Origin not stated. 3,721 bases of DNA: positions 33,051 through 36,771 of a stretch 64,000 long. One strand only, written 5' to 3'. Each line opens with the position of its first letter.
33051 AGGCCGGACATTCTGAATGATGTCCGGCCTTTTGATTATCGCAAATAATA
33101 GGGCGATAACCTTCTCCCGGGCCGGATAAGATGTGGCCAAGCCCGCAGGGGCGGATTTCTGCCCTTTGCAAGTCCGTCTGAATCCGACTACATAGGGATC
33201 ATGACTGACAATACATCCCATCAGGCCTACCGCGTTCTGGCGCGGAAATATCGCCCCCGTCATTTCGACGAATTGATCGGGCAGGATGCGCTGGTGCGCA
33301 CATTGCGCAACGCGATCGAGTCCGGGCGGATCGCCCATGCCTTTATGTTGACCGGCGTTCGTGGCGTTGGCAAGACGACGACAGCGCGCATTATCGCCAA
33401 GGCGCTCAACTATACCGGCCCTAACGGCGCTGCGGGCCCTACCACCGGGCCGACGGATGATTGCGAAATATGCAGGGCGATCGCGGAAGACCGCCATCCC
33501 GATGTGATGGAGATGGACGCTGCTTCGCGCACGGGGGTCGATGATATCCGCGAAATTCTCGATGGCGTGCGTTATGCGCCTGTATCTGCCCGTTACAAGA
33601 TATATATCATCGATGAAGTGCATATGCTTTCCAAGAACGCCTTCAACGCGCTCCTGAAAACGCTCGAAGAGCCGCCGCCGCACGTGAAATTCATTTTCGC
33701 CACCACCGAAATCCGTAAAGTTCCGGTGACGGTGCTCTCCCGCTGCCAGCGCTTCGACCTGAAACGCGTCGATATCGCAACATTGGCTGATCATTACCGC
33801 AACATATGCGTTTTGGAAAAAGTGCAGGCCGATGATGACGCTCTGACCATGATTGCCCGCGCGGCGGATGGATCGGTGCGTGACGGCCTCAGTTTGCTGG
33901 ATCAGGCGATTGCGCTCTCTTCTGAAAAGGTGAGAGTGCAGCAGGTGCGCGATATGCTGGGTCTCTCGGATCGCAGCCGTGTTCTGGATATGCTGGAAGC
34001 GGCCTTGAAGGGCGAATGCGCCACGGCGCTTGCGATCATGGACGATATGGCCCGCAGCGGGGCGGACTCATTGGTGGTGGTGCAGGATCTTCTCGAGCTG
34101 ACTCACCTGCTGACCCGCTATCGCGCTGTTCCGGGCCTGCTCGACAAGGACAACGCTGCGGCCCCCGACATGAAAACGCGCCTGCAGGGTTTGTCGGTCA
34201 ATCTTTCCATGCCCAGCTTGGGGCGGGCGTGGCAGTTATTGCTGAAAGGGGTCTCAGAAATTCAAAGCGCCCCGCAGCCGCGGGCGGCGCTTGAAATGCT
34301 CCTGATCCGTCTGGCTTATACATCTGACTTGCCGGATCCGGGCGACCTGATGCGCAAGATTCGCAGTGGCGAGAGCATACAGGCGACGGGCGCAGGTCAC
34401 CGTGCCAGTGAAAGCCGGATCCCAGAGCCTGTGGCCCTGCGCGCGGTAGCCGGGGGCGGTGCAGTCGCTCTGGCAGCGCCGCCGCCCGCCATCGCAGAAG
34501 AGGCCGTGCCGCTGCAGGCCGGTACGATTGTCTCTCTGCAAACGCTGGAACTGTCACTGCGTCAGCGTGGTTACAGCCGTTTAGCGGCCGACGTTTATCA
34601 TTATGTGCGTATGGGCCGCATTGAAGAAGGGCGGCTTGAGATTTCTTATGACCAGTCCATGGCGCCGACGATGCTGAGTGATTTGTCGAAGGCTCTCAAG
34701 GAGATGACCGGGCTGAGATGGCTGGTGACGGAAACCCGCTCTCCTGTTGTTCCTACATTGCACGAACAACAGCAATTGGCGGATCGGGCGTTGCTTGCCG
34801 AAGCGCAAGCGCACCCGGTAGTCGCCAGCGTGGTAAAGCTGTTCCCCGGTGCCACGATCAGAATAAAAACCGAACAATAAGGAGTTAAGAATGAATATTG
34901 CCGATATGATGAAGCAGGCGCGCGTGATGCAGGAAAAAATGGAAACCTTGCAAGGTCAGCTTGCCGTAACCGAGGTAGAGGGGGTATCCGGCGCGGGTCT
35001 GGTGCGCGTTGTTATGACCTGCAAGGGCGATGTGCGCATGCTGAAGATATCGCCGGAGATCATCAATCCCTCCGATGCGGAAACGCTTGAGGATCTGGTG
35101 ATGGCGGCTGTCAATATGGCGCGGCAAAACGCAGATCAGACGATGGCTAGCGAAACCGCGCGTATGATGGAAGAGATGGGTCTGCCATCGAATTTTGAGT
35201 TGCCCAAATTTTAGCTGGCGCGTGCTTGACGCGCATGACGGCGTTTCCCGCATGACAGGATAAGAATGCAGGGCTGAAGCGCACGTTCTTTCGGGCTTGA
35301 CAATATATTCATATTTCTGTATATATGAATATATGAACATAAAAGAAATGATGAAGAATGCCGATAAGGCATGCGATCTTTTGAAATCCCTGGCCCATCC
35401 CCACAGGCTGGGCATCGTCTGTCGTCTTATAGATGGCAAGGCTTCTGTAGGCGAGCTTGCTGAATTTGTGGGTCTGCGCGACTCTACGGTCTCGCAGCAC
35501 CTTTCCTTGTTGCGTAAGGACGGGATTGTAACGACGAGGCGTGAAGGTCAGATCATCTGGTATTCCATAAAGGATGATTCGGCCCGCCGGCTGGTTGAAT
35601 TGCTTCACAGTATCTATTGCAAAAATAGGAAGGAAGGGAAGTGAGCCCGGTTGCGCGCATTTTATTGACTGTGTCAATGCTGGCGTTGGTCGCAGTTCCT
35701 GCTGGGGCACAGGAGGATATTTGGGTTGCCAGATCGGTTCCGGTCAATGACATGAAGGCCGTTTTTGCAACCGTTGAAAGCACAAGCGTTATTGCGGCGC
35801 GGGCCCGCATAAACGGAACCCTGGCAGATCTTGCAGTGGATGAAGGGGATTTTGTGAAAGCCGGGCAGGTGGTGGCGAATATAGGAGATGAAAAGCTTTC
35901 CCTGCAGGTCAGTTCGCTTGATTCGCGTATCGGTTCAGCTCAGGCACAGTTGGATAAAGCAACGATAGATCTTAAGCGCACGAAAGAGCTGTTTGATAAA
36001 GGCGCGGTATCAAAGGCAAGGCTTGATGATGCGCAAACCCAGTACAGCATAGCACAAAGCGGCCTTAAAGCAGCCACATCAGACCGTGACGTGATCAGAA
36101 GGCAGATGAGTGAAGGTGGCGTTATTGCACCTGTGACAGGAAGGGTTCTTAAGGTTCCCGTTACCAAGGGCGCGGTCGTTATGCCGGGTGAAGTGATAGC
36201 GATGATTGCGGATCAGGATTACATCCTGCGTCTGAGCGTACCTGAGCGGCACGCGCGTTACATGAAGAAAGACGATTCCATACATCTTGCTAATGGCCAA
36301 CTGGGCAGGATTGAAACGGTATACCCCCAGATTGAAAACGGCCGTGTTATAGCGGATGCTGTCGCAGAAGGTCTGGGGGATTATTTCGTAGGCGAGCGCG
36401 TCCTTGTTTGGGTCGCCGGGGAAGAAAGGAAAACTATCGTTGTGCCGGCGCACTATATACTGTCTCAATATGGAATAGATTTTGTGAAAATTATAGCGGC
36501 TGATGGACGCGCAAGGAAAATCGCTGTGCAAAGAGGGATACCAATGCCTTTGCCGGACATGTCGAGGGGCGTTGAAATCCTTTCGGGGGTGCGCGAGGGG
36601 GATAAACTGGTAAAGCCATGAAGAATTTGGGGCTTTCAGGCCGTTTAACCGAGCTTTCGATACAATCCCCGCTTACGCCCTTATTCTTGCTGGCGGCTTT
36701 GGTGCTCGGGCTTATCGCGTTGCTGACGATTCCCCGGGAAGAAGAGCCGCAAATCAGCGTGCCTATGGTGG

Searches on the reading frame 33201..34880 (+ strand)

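Call 12: search_protein_families(library=pfam, proteins=[window:33201-34880:+], max_evalue=0.01)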
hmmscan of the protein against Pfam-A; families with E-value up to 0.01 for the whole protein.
window:33201-34880:+ (559 aa): 15 families
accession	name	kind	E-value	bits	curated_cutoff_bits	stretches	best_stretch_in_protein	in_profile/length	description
PF12169.13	DNA_pol3_gamma3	-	7.8e-46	155.8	24.4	1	244-386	1-142/143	DNA polymerase III subunits gamma and tau domain III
PF13177.12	DNA_pol3_delta2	-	5.3e-38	131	27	1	28-190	2-160/161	DNA polymerase III, delta subunit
PF12362.13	DUF3646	-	1.5e-23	83.7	30.2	1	452-553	10-111/114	DNA polymerase III gamma and tau subunits C terminal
PF22608.2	DNAX_ATPase_lid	-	2.3e-17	62.9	27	1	196-241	3-48/49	DNA polymerase III clamp loader subunit, ATPase lid domain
PF00004.35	AAA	-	2.2e-11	44.7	21.2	1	49-185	2-126/131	ATPase family associated with various cellular activities (AAA)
PF13401.12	AAA_22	-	9.5e-09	36.1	27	1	48-168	8-122/130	AAA domain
PF13191.12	AAA_16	-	9.6e-08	33.1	32.6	1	24-165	1-104/167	AAA ATPase domain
PF05496.18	RuvB_N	-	8.2e-07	29.4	27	1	18-81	2-68/159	Holliday junction DNA helicase RuvB P-loop domain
PF07728.20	AAA_5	-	1.2e-05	25.8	22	1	48-157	2-92/139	AAA domain (dynein-related subfamily)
PF13604.12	AAA_30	-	1.3e-05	25.5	27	1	36-157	11-114/191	AAA domain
PF13173.12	AAA_14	-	0.00018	21.9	27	1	47-167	4-96/129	AAA domain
PF13238.12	AAA_18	-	0.00037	21.4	29.4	1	49-134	2-91/128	AAA domain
PF16193.11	AAA_assoc_2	-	0.00086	19.9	34.3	1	207-244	4-46/81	AAA C-terminal domain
PF13245.12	AAA_19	-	0.0019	18.8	25.1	0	37-156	3-115/134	AAA domain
PF06068.19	TIP49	-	0.0089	15.7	23.8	0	34-71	38-76/347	TIP49 P-loop domain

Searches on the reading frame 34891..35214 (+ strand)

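Call 12: search_protein_families(library=pfam, proteins=[window:34891-35214:+], max_evalue=0.01)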
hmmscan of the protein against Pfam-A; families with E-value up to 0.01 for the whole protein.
window:34891-35214:+ (107 aa): 1 family
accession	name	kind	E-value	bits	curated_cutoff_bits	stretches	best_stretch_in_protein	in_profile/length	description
PF02575.21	YbaB_DNA_bd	-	2.4e-27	95.4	25.5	1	7-96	1-90/91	YbaB/EbfC DNA-binding family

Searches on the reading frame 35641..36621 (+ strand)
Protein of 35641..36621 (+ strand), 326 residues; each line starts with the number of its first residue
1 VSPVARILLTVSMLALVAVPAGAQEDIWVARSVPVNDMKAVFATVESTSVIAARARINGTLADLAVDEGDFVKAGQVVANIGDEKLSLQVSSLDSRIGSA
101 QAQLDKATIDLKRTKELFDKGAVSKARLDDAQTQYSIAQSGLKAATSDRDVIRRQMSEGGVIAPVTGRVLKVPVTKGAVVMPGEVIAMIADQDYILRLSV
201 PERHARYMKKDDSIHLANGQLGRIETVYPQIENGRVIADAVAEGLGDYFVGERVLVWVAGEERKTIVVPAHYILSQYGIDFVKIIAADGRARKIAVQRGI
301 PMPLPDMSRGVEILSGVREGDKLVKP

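Call 12: search_protein_families(library=pfam, proteins=[window:35641-36621:+], max_evalue=0.01)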
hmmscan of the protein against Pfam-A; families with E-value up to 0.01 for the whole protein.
window:35641-36621:+ (326 aa): 6 families
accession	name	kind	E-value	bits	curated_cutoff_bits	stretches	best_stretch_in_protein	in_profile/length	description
PF13437.12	HlyD_3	-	5.2e-12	46.9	22.2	2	161-219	2-64/106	HlyD family secretion protein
PF16576.10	HlyD_D23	-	2.6e-10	40.4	30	1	47-232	16-189/214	Barrel-sandwich domain of CusB or HlyD membrane-fusion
PF13533.13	Biotin_lipoyl_2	-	1.5e-08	34.7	29.8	1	55-77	5-27/32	Biotin-lipoyl like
PF00364.28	Biotin_lipoyl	-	1e-05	25.7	22.1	0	62-92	17-47/73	Biotin-requiring enzyme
PF02321.23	OEP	-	0.00024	21.4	22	1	89-156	115-182/187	Outer membrane efflux protein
PF01551.29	Peptidase_M23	-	0.0011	19.6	28.7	0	60-86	51-77/96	Peptidase family M23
